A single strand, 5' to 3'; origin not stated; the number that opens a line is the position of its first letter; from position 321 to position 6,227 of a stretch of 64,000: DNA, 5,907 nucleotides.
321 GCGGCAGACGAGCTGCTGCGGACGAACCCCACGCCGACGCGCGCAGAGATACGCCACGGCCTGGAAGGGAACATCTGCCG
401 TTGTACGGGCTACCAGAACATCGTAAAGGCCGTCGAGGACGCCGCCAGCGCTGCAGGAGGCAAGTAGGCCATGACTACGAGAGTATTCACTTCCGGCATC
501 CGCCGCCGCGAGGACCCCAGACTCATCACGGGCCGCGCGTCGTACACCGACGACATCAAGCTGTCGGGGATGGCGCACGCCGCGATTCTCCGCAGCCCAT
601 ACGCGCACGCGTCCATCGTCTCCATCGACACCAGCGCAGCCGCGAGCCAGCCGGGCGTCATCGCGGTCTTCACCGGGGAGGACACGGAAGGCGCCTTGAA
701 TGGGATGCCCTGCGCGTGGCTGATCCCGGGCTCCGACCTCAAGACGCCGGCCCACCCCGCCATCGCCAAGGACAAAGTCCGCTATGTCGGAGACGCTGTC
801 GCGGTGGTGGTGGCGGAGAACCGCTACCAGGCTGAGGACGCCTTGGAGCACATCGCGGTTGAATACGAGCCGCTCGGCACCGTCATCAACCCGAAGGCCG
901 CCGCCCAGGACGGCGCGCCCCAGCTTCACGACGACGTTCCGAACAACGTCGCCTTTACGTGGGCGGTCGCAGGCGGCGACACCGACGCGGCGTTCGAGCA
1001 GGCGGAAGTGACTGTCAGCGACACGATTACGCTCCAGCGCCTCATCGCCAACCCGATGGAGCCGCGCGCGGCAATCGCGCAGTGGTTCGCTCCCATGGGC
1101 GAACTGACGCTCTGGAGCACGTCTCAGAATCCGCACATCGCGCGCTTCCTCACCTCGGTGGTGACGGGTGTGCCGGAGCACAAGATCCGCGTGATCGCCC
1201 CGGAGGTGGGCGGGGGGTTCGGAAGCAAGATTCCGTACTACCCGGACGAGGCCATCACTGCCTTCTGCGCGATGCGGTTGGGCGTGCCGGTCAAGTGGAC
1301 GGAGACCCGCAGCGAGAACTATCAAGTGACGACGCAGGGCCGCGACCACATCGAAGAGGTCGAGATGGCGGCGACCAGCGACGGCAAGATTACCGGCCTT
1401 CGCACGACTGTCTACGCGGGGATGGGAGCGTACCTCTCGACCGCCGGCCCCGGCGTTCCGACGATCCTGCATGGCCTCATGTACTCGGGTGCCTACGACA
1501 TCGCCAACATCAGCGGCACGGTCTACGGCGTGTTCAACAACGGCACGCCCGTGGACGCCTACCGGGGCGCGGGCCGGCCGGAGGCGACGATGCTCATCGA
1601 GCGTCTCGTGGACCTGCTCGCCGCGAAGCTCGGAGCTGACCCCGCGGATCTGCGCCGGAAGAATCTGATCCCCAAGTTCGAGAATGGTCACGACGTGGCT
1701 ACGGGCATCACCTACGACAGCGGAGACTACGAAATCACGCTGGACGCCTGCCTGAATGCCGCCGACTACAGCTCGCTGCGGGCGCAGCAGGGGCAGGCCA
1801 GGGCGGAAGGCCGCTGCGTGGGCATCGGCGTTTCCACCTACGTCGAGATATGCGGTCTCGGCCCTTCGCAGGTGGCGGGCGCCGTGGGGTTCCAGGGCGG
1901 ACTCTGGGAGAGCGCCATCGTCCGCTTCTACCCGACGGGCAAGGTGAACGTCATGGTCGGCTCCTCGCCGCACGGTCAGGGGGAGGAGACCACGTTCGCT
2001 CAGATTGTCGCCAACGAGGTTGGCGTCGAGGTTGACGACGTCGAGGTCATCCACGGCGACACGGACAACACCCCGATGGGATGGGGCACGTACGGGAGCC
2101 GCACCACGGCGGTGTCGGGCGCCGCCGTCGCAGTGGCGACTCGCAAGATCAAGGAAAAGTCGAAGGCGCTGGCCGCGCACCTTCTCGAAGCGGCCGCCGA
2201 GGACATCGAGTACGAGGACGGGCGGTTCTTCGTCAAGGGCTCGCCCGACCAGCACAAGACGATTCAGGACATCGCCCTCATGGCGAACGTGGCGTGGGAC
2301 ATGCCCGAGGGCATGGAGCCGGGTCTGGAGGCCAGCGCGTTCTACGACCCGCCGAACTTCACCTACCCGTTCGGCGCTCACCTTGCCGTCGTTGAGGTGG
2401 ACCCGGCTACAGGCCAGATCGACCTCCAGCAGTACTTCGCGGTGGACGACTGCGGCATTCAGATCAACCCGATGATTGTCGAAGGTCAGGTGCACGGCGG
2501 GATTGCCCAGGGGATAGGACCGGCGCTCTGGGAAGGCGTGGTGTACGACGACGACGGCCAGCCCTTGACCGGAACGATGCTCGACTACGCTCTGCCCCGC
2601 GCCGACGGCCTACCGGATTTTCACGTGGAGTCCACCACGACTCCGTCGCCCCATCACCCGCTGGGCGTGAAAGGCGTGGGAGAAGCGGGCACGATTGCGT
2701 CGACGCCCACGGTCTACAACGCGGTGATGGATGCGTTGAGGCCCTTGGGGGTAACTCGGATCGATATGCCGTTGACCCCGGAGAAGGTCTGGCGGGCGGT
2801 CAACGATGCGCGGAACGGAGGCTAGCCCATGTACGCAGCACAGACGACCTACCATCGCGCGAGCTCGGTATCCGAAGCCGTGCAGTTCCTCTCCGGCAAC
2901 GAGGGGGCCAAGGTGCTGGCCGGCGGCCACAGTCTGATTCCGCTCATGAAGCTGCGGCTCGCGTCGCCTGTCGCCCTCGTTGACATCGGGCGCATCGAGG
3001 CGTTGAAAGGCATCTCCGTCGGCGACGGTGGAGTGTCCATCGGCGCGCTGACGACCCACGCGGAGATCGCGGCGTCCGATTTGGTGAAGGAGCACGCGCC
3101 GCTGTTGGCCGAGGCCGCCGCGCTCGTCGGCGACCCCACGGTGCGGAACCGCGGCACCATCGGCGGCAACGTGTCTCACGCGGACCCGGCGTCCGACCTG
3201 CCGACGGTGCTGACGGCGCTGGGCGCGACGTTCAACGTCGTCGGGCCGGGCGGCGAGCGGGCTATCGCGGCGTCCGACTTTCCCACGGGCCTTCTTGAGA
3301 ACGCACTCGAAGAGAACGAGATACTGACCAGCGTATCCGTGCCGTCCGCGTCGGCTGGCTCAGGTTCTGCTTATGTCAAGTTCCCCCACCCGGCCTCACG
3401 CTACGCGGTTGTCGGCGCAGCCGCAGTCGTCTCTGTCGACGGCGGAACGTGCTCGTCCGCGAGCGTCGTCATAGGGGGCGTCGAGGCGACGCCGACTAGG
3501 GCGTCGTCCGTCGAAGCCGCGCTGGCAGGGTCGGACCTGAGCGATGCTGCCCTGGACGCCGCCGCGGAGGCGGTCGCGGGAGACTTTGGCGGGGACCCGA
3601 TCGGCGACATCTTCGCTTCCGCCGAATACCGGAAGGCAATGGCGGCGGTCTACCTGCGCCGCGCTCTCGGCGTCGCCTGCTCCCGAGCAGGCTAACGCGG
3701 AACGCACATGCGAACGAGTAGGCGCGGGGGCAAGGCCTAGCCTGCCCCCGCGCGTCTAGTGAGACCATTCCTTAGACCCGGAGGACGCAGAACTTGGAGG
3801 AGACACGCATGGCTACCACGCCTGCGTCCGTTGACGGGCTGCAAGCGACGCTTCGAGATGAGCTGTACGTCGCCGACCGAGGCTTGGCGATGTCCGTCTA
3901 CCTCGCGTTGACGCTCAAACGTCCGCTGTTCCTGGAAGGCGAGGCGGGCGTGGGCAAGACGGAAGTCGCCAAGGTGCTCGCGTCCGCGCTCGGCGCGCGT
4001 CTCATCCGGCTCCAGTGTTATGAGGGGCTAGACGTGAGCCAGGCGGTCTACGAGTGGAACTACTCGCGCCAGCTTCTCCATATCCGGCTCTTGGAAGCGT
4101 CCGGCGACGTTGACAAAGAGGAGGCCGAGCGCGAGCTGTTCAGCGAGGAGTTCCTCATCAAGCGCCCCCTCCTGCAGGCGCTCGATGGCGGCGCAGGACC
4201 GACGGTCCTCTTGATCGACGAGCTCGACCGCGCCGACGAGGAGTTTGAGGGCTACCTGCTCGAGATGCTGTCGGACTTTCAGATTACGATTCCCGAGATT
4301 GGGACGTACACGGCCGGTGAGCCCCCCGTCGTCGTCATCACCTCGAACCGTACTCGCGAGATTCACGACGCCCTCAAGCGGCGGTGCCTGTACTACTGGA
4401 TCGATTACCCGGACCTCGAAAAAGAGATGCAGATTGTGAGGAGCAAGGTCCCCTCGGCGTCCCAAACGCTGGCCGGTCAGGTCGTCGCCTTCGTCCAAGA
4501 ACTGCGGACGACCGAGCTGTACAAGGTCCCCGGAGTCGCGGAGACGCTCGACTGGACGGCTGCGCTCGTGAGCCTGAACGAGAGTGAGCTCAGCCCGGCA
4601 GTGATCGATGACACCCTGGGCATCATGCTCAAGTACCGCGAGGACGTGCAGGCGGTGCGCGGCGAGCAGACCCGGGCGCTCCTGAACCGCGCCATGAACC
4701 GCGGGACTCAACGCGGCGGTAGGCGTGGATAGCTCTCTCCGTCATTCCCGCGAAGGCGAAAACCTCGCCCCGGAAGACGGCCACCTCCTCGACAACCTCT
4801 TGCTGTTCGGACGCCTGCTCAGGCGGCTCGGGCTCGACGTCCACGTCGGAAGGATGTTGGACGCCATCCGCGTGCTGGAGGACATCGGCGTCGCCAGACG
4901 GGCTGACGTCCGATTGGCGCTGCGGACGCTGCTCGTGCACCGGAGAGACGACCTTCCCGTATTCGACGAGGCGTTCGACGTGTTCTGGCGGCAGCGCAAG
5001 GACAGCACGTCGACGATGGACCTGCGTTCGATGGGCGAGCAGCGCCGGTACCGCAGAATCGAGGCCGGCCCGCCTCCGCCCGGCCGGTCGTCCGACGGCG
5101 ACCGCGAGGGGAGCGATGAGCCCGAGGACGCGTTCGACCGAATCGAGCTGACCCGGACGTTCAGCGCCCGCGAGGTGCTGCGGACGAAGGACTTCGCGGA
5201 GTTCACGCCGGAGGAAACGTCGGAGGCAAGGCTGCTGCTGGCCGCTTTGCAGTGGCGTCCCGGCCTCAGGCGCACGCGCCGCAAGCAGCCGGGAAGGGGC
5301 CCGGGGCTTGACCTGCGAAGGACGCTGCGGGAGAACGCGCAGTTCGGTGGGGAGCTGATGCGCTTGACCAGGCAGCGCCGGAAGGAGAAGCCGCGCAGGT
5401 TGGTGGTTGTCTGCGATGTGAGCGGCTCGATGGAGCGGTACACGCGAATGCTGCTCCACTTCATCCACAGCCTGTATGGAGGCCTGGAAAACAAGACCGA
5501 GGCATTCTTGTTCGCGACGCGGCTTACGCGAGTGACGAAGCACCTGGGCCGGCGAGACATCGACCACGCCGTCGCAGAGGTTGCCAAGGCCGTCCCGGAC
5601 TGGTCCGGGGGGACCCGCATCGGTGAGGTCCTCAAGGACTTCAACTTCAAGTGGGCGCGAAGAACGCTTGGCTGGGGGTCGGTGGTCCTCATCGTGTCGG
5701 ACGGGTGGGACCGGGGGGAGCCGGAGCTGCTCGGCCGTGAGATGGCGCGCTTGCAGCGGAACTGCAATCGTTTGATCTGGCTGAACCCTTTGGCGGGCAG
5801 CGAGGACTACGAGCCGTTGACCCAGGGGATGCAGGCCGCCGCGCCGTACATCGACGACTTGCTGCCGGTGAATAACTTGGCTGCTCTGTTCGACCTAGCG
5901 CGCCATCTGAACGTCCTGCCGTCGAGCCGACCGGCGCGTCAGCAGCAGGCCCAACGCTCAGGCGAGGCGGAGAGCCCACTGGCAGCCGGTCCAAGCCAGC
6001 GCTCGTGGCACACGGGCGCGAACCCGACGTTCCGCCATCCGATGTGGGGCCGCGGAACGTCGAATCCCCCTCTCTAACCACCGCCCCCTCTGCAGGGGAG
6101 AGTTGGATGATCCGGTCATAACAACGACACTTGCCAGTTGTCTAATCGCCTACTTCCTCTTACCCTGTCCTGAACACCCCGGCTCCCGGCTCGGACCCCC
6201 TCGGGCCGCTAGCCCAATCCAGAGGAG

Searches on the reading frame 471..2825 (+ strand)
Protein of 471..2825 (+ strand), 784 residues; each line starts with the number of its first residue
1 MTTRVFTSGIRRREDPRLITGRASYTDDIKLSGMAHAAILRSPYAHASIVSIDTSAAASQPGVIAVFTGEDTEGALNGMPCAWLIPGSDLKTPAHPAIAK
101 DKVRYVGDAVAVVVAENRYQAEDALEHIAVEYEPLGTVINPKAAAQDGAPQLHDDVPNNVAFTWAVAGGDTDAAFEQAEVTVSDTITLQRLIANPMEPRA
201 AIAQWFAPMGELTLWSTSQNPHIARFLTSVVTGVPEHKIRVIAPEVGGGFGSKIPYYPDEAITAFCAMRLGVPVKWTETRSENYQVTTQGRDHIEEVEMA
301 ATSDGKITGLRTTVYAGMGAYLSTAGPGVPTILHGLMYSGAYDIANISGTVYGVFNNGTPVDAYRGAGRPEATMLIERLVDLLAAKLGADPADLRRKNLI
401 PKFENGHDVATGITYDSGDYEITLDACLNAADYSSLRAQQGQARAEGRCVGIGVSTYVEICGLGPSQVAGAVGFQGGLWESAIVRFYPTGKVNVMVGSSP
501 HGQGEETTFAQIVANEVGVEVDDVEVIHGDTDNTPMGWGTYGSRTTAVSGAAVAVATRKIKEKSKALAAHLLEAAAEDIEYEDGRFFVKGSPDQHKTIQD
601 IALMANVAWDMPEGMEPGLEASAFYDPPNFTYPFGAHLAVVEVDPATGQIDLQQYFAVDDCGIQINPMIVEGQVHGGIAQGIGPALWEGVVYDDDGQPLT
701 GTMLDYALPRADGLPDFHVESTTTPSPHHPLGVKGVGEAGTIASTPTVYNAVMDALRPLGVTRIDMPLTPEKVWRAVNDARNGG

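Call 44: search_protein_families(library=pfam, proteins=[window:471-2825:+], max_evalue=0.00001)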
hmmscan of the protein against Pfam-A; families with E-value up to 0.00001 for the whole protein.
window:471-2825:+ (784 aa): 3 families
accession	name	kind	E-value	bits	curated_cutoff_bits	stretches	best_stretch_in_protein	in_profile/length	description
PF20256.3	MoCoBD_2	-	1.5e-92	310.5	27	1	427-715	2-283/283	Molybdopterin cofactor-binding domain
PF02738.23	MoCoBD_1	-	7.1e-80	268.1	27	1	152-399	1-244/244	Molybdopterin cofactor-binding domain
PF01315.27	Ald_Xan_dh_C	-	1.3e-30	106.3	31.3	1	20-135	1-109/110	Aldehyde oxidase and xanthine dehydrogenase, a/b hammerhead domain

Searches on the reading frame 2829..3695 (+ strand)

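Call 44: search_protein_families(library=pfam, proteins=[window:2829-3695:+], max_evalue=0.00001)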
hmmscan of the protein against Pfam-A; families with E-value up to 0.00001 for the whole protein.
window:2829-3695:+ (288 aa): 2 families
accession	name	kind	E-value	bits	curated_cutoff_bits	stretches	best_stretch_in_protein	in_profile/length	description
PF00941.27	FAD_binding_5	-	1.6e-52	178.2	27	1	6-173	3-169/170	FAD binding domain in molybdopterin dehydrogenase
PF03450.22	CO_deh_flav_C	-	5.2e-23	81.6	25.5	1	181-280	2-99/102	CO dehydrogenase flavoprotein C-terminal domain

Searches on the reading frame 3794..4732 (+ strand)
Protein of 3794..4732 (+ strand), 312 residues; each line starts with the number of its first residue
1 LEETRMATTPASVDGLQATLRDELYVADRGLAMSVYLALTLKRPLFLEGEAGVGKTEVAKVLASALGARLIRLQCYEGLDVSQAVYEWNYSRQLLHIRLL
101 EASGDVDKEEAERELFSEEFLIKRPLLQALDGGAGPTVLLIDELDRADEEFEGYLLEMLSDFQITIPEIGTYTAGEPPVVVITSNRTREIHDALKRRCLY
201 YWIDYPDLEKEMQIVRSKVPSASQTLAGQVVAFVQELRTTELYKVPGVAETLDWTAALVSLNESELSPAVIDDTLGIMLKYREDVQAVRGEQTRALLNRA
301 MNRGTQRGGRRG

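Call 44: search_protein_families(library=pfam, proteins=[window:3794-4732:+], max_evalue=0.00001)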
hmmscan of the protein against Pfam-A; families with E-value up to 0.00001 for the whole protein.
window:3794-4732:+ (312 aa): 5 families
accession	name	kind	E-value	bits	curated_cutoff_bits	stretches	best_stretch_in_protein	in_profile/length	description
PF07728.20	AAA_5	-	3.2e-12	47.1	22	1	44-198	1-139/139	AAA domain (dynein-related subfamily)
PF00004.35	AAA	-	1.3e-09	39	21.2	1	46-198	2-123/131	ATPase family associated with various cellular activities (AAA)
PF07726.17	AAA_3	-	6.4e-07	29.7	27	0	137-186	64-112/131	ATPase family associated with various cellular activities (AAA)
PF13401.12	AAA_22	-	8.5e-07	29.8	27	1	42-162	5-114/130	AAA domain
PF13191.12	AAA_16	-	1.5e-06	29.2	32.6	1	43-154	25-151/167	AAA ATPase domain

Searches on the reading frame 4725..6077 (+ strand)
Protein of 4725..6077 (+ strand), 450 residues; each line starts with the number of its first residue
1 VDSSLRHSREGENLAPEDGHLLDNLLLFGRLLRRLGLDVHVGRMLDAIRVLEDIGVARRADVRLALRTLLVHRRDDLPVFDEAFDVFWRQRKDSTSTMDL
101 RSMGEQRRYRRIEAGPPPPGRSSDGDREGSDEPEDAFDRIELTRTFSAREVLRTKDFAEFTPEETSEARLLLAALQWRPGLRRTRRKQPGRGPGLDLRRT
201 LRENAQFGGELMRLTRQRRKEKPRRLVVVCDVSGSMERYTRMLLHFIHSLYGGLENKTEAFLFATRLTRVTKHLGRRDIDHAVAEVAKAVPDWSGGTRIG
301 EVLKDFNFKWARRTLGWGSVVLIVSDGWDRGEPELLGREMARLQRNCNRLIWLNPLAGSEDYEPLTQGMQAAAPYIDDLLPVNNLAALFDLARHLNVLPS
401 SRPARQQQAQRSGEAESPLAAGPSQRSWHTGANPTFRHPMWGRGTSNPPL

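Call 44: search_protein_families(library=pfam, proteins=[window:4725-6077:+], max_evalue=0.00001)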
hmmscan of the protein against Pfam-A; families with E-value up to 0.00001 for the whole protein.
window:4725-6077:+ (450 aa): 1 family
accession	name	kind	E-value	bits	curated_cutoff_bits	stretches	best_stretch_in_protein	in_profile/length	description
PF05762.20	VWA_CoxE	-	1e-63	215.2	26.4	1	180-387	13-221/222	VWA domain containing CoxE-like protein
